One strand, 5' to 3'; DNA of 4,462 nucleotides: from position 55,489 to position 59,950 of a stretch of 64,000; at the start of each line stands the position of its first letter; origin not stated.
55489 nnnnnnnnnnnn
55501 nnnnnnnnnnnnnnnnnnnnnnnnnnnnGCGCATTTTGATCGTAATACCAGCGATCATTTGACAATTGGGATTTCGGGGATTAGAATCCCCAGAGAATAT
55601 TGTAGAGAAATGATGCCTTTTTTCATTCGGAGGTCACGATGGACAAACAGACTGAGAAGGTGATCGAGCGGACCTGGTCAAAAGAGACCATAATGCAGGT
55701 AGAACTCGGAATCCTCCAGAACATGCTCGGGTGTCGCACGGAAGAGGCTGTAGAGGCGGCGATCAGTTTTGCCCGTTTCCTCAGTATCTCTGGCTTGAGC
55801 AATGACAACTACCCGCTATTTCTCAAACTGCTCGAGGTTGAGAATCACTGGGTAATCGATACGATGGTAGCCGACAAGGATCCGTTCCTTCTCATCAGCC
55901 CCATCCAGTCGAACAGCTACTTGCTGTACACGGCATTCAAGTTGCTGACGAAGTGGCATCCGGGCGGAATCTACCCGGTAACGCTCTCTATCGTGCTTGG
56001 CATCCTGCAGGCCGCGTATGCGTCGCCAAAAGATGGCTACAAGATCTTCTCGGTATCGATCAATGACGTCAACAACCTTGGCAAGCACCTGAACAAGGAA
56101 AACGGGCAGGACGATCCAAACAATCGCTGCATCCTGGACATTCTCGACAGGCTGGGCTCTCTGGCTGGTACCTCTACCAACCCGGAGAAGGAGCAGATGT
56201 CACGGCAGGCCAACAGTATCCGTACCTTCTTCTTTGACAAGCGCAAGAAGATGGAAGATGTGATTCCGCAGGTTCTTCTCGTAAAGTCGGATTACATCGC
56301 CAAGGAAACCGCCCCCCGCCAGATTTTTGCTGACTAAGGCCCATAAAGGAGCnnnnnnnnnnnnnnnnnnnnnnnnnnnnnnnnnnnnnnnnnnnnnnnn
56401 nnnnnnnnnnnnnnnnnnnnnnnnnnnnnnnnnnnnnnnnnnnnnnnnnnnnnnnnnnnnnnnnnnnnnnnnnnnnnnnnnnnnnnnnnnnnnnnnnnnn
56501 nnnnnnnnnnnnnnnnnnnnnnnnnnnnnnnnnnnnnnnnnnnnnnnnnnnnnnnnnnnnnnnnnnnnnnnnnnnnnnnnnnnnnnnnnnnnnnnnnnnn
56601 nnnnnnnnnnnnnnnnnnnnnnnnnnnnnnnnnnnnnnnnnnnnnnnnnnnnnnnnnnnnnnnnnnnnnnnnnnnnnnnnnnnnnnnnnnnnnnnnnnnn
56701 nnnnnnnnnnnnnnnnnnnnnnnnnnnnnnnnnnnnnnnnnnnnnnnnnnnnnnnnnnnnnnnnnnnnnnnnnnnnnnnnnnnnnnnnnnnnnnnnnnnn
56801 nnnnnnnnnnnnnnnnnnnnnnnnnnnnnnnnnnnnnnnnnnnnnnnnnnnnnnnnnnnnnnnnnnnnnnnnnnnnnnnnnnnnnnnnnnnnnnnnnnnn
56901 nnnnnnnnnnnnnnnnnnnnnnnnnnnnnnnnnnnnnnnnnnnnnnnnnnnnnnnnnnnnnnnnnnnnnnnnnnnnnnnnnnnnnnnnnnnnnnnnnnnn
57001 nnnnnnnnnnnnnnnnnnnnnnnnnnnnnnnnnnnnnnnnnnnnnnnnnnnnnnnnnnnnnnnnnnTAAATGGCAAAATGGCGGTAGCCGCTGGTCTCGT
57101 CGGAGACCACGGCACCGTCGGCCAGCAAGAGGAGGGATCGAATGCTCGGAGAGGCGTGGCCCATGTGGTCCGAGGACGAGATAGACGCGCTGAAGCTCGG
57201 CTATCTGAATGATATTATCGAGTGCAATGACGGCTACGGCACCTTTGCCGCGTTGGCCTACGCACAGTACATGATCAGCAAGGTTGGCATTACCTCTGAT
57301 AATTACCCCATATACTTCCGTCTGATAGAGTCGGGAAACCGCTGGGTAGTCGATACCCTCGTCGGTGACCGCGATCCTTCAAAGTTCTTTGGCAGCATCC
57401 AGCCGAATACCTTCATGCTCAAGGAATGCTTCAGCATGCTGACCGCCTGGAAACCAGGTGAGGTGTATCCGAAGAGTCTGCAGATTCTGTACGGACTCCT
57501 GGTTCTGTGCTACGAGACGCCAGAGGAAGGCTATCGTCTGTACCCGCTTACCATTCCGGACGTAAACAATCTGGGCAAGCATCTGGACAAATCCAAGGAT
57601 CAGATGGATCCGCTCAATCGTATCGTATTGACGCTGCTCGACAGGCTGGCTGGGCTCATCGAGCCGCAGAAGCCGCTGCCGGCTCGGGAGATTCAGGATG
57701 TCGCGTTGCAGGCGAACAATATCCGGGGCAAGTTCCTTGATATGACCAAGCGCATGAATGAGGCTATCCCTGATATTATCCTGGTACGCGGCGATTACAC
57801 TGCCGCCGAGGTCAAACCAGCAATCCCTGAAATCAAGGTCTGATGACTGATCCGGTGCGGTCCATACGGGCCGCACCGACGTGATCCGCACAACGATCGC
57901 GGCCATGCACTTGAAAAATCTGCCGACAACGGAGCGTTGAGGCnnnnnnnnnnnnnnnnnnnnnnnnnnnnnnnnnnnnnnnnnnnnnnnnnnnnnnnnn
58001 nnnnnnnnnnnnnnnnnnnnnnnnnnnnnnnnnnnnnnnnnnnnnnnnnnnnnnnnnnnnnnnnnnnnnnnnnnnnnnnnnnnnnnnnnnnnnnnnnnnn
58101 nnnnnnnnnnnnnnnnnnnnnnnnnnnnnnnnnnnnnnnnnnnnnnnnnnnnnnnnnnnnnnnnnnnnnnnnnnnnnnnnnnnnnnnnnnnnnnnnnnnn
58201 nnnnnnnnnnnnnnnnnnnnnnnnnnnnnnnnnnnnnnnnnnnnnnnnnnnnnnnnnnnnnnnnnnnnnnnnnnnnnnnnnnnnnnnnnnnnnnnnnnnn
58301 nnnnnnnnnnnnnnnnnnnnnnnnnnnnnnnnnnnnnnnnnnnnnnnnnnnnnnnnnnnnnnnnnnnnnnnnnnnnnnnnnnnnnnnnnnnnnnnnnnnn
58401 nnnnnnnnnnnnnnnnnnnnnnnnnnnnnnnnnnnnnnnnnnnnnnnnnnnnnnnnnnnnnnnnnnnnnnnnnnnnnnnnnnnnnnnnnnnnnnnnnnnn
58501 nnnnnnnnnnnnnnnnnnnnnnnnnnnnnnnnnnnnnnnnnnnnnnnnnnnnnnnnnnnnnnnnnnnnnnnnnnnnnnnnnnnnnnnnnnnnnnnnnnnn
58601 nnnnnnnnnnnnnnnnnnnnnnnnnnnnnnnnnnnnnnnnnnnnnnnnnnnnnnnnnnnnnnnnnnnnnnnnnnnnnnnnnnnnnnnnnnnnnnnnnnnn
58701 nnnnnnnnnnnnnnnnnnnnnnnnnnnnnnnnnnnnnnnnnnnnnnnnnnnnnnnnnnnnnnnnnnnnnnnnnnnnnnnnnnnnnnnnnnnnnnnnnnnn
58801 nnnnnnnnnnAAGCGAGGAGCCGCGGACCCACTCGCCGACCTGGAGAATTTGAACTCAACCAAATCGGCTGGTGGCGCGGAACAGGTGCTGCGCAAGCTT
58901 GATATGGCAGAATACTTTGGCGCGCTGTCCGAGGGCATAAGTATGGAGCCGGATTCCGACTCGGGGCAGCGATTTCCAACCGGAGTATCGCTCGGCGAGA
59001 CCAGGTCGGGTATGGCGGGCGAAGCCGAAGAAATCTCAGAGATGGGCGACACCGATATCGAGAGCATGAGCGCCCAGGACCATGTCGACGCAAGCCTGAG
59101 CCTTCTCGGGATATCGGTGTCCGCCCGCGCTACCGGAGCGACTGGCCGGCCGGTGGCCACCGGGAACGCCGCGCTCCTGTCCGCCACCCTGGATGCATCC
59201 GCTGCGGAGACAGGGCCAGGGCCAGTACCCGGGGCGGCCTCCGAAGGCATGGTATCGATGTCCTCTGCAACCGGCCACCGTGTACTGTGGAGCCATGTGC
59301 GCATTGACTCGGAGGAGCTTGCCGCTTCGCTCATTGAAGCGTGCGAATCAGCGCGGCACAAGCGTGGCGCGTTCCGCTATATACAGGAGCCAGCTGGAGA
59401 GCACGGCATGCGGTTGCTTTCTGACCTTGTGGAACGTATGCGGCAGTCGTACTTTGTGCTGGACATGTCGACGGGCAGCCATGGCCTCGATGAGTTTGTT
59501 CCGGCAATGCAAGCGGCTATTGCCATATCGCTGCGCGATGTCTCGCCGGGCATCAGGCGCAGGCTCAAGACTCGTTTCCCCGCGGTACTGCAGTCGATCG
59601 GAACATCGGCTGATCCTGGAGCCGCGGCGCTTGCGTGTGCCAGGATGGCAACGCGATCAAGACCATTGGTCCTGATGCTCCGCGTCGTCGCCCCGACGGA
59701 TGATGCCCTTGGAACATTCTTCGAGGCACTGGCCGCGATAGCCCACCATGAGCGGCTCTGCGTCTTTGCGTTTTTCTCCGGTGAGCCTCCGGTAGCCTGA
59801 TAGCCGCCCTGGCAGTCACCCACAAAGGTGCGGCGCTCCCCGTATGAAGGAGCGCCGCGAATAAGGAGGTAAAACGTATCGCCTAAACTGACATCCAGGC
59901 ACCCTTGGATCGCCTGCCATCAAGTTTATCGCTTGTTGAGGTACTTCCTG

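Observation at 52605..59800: Seven-gene same-strand locus combining four unknown-family paralogs, a PPP phosphatase, an atypical kinase and a pseudokinase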

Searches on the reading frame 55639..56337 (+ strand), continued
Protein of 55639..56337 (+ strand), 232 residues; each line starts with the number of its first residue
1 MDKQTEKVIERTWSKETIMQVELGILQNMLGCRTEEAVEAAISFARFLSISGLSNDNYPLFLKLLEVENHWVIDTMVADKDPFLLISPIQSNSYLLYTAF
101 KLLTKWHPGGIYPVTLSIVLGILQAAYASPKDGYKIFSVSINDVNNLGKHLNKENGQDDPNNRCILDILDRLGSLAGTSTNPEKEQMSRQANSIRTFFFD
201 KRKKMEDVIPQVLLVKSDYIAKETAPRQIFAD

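Call 58: search_protein_families(library=pfam, proteins=[P0387, P0249, P0250, P0254, P0258, P0271, P0306, P0302, P0253, P0248], max_evalue=0.01)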
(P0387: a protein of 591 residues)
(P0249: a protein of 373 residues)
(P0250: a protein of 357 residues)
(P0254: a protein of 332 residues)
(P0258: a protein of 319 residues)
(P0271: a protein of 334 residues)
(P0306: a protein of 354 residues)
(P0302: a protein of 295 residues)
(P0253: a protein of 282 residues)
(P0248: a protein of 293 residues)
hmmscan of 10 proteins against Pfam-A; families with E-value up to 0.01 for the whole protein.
P0387 (591 aa): 0 families

P0249 (373 aa): 0 families

P0250 (357 aa): 0 families

P0254 (332 aa): 0 families

P0258 (319 aa): 0 families

P0271 (334 aa): 0 families

P0306 (354 aa): 2 families
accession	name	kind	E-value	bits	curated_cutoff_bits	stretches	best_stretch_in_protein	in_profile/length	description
PF01370.27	Epimerase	-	1.2e-18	67.8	20.9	1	159-277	124-240/240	NAD dependent epimerase/dehydratase family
PF16363.11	GDP_Man_Dehyd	-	2.4e-18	67.1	27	1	119-340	102-332/332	GDP-mannose 4,6 dehydratase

P0302 (295 aa): 0 families

P0253 (282 aa): 0 families

P0248 (293 aa): 0 families

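Call 65: fold_search(model_id=the predicted structure, library=viral)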
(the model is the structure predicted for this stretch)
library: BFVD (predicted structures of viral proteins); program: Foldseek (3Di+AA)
matches with E <= 10: 356; with E <= 0.001: 0
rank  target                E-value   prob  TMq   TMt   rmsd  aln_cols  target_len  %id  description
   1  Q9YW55                3.9e-01  0.47  0.22  0.33  10.6       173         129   16  Uncharacterized protein [Melanoplus sanguinipes entomopoxvirus]
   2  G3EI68                5.2e-01  0.44  0.27  0.11  13.8       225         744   12  Ankyrin-like protein [Yokapox virus]
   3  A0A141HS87            6.8e-01  0.14  0.15  0.12  16.8       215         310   12  (no name in the UniProt tables at hand)
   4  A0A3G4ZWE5            7.1e-01  0.16  0.22  0.11  16.8       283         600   11  Eukaryotic translation initiation factor 4G-like [Faunusvirus sp.]
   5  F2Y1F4                8.6e-01  0.23  0.23  0.13  19.2       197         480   11  (no name in the UniProt tables at hand)
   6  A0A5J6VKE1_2          9.4e-01  0.30  0.28  0.10  16.9       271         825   10  Uncharacterized protein [Megaviridae environmental sample]
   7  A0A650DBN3            1.0e+00  0.23  0.25  0.25  10.1       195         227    8  (no name in the UniProt tables at hand)
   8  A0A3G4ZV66            1.0e+00  0.18  0.26  0.17  14.3       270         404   11  Uncharacterized protein [Edafosvirus sp.]
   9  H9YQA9                1.0e+00  0.12  0.20  0.14  21.5       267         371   14  (no name in the UniProt tables at hand)
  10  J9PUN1                1.1e+00  0.54  0.17  0.17  12.2        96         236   11  Uncharacterized protein [Bacillus phage BCD7]
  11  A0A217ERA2            1.2e+00  0.38  0.28  0.43   9.1       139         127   16  Cytochrome c-type biogenesis protein CcmH [Bacillus phage vB_BsuM-Goe3]
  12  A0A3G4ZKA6            1.2e+00  0.30  0.23  0.33   8.2       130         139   13  Uncharacterized protein [Terrestrivirus sp.]
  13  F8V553                1.4e+00  0.18  0.27  0.26  19.0       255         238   11  Uncharacterized protein L174a [Acanthamoeba polyphaga mimivirus]
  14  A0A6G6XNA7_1          1.4e+00  0.09  0.17  0.05  21.8       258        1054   12  (no name in the UniProt tables at hand)
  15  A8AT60                1.4e+00  0.09  0.21  0.14  15.8       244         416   11  Gp36 [Listeria phage A511]
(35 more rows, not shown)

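Call 76: search_protein_families(library=pfam, alignment_id=A2, max_evalue=1)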
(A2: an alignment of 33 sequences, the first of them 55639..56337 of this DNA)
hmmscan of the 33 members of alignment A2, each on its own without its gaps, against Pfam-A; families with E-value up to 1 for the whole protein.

A. member 1, window:55639-56337:+ (232 aa): 1 family
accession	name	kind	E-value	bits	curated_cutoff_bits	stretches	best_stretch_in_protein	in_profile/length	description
PF01300.24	Sua5_yciO_yrdC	-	0.23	11.4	25.1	1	160-198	104-143/178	Telomere recombination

B. families by the number of members that match (of 33 scanned): 5 families
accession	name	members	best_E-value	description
PF05713.17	MobC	1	0.079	Bacterial mobilisation protein (MobC)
PF06322.17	Phage_NinH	1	0.098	Phage NinH protein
PF15024.11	Glyco_transf_18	1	0.15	Glycosyltransferase family 18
PF08854.15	DUF1824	1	0.16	Domain of unknown function (DUF1824)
PF01300.24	Sua5_yciO_yrdC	1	0.23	Telomere recombination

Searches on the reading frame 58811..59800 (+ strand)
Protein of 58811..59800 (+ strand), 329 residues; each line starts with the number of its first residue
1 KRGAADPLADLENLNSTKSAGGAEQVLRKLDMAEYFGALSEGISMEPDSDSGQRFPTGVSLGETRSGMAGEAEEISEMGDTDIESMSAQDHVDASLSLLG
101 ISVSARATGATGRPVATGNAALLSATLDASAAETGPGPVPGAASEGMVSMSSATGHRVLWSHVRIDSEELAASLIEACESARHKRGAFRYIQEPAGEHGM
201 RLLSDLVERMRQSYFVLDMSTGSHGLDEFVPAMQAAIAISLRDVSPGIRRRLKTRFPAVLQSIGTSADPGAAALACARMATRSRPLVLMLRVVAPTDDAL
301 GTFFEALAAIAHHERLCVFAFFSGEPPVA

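Call 48: search_solved_structures(query=window:58811-59800:+, max_evalue=10)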
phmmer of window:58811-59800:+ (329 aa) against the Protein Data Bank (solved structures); distinct sequences matched with E-value up to 10: 0.
